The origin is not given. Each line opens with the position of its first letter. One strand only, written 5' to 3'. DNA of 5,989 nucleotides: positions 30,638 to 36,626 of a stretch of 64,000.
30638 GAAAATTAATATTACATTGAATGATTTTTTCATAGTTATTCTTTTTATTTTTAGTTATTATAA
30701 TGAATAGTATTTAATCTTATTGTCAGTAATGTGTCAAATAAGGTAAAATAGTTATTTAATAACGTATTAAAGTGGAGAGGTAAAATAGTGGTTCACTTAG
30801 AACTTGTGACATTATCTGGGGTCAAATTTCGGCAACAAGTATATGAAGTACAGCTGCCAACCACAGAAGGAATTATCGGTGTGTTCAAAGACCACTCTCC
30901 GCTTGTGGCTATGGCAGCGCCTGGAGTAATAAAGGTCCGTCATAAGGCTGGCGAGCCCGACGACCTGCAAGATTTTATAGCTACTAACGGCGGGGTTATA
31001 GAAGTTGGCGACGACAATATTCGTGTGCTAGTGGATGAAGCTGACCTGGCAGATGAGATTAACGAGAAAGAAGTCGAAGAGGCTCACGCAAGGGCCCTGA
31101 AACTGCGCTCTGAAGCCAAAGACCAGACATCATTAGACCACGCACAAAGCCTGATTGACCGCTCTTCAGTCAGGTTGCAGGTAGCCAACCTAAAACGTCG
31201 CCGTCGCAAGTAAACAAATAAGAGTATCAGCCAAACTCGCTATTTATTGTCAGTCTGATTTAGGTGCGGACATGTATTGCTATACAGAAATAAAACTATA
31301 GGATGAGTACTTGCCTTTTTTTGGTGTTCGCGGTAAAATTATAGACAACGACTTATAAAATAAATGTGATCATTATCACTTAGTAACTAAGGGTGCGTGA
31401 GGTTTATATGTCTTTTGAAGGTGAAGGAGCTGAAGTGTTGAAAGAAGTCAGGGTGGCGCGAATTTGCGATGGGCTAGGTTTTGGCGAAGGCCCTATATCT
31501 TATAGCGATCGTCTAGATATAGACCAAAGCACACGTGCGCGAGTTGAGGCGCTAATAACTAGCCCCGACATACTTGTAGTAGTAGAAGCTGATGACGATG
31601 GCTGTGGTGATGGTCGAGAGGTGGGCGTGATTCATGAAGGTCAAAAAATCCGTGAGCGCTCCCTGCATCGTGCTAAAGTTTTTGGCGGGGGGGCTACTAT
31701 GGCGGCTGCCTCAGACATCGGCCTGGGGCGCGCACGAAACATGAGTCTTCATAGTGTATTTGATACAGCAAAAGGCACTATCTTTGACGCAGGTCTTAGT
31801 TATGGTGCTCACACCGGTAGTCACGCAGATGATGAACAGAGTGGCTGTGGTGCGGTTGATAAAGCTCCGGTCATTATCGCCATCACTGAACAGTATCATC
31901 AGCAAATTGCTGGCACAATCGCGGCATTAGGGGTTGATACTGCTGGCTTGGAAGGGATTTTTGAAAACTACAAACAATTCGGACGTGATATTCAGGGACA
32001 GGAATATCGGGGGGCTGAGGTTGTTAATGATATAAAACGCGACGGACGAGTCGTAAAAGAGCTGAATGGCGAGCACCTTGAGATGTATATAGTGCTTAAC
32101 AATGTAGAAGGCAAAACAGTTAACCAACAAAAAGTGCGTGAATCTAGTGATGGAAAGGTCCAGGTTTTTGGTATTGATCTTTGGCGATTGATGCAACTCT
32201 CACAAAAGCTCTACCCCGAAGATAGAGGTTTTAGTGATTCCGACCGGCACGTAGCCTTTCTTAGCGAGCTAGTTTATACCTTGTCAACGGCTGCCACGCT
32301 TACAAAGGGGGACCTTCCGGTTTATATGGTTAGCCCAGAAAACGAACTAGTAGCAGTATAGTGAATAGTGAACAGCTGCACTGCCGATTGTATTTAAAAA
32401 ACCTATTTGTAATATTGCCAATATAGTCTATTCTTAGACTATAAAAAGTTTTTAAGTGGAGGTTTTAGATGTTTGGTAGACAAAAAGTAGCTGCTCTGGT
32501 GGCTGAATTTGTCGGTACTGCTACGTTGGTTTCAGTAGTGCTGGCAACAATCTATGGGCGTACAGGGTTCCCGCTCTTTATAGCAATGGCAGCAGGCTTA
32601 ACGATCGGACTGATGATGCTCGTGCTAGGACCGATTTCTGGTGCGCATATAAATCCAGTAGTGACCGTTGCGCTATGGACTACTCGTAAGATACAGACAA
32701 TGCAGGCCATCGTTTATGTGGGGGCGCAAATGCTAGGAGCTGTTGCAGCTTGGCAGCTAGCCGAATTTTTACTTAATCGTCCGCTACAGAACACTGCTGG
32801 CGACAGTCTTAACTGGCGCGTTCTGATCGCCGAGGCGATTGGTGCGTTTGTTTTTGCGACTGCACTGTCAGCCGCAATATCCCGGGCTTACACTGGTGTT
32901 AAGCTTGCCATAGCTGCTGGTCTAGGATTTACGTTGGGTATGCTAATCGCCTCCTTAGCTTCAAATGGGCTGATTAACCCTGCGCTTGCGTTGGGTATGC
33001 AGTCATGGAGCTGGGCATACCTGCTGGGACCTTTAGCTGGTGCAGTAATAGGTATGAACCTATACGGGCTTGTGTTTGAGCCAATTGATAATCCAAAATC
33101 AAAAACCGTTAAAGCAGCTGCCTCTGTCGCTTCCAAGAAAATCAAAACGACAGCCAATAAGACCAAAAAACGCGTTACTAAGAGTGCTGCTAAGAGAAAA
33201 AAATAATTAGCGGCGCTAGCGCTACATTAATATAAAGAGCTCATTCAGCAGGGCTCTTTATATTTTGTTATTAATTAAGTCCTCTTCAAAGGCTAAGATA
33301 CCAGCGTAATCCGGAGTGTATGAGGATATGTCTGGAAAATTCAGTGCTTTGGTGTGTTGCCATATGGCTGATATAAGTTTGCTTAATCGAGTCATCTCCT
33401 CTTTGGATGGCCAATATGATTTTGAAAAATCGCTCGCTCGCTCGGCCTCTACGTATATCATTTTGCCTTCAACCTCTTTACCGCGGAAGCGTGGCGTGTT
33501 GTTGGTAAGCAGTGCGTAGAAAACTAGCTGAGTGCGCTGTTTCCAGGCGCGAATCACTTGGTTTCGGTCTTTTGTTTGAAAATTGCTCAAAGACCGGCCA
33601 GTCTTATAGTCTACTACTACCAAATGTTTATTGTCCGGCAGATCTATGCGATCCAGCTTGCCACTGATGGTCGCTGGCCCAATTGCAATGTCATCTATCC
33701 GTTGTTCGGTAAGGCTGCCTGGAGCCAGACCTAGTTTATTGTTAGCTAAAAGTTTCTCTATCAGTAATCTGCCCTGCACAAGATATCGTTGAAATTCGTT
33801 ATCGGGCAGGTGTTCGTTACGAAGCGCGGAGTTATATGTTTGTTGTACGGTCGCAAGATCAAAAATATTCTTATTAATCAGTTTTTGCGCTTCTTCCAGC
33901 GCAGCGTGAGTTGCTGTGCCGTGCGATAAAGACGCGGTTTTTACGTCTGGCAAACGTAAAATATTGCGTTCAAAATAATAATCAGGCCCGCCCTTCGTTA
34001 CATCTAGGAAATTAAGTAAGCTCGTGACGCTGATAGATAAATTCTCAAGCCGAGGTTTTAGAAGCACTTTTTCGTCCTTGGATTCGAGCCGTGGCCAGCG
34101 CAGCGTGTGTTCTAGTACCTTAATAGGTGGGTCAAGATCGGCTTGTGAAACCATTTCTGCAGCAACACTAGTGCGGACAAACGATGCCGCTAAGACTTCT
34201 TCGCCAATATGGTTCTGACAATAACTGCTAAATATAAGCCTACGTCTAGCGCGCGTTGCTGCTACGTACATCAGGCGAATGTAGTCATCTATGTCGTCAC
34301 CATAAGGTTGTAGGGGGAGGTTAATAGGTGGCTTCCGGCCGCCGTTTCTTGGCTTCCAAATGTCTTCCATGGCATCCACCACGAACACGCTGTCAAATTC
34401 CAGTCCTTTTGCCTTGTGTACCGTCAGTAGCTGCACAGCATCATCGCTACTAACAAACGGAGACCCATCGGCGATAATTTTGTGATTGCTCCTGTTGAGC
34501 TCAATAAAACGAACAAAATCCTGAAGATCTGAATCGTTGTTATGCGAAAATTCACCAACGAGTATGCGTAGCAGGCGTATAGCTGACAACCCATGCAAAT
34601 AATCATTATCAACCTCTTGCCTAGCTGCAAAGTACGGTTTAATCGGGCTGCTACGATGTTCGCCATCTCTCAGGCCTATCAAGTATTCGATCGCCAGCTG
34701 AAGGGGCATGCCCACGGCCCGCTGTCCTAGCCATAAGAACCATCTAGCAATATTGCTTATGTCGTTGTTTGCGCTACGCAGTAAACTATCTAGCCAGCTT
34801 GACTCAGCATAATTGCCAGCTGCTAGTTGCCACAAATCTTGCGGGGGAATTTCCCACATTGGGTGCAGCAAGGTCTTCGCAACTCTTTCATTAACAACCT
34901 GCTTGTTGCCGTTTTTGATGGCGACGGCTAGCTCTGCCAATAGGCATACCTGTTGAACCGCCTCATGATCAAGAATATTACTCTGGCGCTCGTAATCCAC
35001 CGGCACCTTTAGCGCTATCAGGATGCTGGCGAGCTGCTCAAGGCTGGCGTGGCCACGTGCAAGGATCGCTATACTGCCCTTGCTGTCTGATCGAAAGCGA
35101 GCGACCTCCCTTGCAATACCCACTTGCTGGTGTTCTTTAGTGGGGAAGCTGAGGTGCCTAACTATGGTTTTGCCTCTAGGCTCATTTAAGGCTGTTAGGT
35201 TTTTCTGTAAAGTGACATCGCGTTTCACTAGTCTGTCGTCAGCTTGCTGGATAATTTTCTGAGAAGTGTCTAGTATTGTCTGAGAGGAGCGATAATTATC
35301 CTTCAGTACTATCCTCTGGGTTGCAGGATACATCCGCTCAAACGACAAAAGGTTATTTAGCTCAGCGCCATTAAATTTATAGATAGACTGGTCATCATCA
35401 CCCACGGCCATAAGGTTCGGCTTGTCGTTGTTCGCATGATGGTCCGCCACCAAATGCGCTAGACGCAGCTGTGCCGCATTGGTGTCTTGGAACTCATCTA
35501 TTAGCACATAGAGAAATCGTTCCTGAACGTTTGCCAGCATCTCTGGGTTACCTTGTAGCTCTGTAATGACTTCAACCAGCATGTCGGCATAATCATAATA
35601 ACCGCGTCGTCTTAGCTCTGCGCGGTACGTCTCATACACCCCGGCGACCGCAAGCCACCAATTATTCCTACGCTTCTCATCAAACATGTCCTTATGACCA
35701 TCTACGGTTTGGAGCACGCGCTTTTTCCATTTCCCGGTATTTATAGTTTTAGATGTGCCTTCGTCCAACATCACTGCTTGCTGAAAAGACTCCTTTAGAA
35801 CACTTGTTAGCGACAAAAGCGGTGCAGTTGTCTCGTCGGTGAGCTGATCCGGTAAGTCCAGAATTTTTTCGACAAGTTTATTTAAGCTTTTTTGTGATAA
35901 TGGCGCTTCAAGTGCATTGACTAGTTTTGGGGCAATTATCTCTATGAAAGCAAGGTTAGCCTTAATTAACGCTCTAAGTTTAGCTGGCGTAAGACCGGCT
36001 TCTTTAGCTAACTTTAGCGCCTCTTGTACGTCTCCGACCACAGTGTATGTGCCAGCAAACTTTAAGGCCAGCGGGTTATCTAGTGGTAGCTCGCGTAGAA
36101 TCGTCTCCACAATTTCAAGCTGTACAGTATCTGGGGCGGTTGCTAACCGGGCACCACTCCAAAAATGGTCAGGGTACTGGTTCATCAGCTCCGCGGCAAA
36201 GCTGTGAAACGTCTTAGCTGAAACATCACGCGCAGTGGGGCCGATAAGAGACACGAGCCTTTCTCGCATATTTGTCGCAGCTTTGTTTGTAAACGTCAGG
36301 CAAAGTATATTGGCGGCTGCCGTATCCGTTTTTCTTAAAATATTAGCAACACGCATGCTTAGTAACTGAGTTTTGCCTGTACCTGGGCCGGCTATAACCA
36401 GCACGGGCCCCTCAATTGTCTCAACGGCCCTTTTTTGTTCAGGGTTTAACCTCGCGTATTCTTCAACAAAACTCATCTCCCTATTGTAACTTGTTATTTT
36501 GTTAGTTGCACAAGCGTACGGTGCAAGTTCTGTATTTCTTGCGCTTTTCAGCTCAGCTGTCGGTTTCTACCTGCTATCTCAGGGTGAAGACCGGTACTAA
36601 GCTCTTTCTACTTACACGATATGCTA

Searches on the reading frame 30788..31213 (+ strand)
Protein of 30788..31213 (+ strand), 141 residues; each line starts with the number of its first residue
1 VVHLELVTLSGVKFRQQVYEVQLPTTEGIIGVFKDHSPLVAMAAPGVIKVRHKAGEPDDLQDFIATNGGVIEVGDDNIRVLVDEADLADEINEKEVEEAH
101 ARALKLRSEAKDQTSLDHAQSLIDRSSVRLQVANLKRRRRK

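Call 86: search_protein_families(library=pfam, proteins=[window:30788-31213:+], max_evalue=0.001)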
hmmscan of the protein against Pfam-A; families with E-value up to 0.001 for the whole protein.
window:30788-31213:+ (141 aa): 1 family
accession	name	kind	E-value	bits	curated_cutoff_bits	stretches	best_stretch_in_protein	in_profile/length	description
PF02823.21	ATP-synt_DE_N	-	1.2e-17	64.1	27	1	2-85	1-80/80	ATP synthase, Delta/Epsilon chain, beta-sandwich domain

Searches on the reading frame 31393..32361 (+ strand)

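Call 86: search_protein_families(library=pfam, proteins=[window:31393-32361:+], max_evalue=0.001)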
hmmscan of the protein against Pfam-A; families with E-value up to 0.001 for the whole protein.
window:31393-32361:+ (322 aa): 1 family
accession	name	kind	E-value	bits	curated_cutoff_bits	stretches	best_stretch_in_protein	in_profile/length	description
PF18484.6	CDCA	-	7.8e-07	29.3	29.2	1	136-265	56-151/184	Cadmium carbonic anhydrase repeat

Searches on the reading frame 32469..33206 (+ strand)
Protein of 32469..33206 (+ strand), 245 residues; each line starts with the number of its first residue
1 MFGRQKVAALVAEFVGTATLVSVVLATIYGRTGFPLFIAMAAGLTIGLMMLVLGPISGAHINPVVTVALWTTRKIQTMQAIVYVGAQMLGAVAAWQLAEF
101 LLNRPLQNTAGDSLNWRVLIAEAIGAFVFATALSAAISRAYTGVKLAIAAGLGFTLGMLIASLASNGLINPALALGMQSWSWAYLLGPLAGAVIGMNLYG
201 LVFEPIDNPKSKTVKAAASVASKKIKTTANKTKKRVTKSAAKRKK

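Call 86: search_protein_families(library=pfam, proteins=[window:32469-33206:+], max_evalue=0.001)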
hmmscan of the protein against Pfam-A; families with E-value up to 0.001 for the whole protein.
window:32469-33206:+ (245 aa): 1 family
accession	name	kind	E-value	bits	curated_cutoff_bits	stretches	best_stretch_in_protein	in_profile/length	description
PF00230.25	MIP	-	5.1e-21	75.9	25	1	7-199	8-222/222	Major intrinsic protein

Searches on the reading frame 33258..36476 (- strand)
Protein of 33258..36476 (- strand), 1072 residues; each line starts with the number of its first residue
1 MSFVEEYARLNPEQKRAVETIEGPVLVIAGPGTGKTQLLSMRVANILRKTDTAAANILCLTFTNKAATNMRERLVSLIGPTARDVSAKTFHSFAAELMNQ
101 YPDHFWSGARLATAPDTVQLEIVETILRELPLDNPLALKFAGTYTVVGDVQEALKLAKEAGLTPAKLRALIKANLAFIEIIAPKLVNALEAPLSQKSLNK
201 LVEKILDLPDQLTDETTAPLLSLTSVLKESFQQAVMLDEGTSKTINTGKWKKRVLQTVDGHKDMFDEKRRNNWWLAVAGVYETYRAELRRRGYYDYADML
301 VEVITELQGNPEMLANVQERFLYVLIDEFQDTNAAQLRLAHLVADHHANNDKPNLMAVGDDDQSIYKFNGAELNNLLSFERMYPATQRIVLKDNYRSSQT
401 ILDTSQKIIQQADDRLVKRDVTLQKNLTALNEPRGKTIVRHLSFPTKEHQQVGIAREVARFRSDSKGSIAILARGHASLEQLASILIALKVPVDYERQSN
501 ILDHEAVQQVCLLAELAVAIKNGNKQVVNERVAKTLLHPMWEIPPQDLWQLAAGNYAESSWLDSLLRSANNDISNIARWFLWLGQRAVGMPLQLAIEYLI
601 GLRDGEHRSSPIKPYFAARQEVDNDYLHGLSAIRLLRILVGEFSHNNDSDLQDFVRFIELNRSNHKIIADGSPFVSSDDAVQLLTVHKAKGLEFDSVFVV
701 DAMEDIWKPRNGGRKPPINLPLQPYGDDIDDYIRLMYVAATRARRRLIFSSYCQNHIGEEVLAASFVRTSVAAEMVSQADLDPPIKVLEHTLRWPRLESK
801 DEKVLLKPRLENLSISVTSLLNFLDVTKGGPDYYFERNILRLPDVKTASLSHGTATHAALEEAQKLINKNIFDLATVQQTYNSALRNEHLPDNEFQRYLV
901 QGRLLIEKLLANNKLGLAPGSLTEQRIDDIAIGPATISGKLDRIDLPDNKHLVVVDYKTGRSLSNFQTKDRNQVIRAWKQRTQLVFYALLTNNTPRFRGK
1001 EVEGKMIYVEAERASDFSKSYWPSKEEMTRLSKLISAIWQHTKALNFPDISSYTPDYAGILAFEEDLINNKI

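Call 8: search_protein_families(library=pfam, proteins=[window:33258-36476:-], max_evalue=0.01)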
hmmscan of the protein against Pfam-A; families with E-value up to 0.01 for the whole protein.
window:33258-36476:- (1072 aa): 7 families
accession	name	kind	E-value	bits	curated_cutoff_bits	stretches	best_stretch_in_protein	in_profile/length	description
PF00580.27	UvrD-helicase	-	2.2e-64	218.2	23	1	10-383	1-270/271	UvrD/REP helicase N-terminal domain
PF13361.12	UvrD_C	-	4.2e-27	95.9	25.6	2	647-751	260-347/350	UvrD-like helicase C-terminal domain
PF13245.12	AAA_19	-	4.2e-22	79.2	25.1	1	14-368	1-133/134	AAA domain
PF12705.13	PDDEXK_1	-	4.8e-16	59.9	22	1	834-1035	17-217/247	PD-(D/E)XK nuclease superfamily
PF13538.12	UvrD_C_2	-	3.5e-10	40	27.4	1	683-703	4-24/52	UvrD-like helicase C-terminal domain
PF13604.12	AAA_30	-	3.3e-06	27.4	27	1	10-74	2-66/191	AAA domain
PF13086.12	AAA_11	-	0.00027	21.2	27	1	10-76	2-74/257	AAA domain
